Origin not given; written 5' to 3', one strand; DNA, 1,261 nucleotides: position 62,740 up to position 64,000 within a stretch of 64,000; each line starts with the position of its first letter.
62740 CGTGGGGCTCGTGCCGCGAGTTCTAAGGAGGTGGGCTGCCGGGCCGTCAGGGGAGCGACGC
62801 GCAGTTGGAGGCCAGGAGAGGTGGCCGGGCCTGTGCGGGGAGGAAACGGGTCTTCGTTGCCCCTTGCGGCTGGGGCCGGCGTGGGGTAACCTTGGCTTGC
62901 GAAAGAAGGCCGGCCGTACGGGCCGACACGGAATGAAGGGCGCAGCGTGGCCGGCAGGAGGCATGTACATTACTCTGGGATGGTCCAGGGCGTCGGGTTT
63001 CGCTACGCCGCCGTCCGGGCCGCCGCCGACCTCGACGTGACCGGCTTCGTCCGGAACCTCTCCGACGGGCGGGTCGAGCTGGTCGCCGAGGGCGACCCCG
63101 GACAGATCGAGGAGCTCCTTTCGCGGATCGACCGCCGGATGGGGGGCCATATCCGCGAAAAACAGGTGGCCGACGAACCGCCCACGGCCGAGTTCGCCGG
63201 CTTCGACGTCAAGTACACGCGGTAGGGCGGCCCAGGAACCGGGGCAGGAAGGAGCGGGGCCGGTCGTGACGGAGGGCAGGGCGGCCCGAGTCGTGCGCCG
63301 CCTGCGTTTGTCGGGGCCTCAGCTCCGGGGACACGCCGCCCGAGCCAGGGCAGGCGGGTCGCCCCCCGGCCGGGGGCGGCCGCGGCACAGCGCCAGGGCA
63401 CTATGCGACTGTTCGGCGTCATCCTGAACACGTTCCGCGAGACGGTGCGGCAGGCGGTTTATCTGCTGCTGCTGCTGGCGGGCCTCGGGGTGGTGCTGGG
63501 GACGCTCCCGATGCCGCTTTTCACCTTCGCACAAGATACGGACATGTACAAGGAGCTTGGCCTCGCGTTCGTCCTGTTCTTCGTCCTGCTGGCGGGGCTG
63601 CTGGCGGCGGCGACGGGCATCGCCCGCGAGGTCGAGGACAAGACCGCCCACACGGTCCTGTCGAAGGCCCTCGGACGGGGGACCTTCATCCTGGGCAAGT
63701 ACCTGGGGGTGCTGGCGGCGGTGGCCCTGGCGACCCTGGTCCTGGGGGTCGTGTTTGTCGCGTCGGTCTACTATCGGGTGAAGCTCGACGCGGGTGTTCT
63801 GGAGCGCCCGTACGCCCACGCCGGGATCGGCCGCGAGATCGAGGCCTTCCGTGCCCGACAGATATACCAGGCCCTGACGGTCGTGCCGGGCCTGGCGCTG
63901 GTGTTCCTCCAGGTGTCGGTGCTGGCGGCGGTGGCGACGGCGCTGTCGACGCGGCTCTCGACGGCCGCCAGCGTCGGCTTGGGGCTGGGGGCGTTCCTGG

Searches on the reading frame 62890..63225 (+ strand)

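Call 79: search_protein_families(library=pfam, proteins=[window:62890-63225:+], max_evalue=0.01)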
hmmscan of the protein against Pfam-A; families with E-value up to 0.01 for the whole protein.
window:62890-63225:+ (111 aa): 1 family
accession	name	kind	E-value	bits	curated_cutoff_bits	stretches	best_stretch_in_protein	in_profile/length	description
PF00708.24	Acylphosphatase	-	3.6e-19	69.3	22.5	1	25-106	2-84/85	Acylphosphatase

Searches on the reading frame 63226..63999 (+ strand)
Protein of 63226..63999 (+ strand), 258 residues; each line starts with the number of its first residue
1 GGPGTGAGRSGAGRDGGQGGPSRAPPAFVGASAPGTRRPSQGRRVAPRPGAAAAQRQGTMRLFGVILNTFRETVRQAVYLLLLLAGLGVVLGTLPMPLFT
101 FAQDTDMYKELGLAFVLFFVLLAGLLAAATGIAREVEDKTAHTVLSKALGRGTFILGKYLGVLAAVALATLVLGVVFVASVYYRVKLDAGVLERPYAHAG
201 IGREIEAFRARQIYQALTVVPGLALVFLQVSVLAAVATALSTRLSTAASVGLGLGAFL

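Call 79: search_protein_families(library=pfam, proteins=[window:63226-63999:+], max_evalue=0.01)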
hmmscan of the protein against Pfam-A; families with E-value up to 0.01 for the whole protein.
window:63226-63999:+ (258 aa): 3 families
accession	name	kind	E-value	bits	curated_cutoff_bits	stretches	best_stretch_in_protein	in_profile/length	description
PF12698.13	ABC2_membrane_3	-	1.2e-05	25.1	31.6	1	96-247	148-268/347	ABC-2 family transporter protein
PF12679.13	ABC2_membrane_2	-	3.2e-05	23.8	27.2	1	108-200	72-135/283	ABC-2 family transporter protein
PF12730.13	ABC2_membrane_4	-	0.0038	17.7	27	0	77-238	14-171/179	ABC-2 family transporter protein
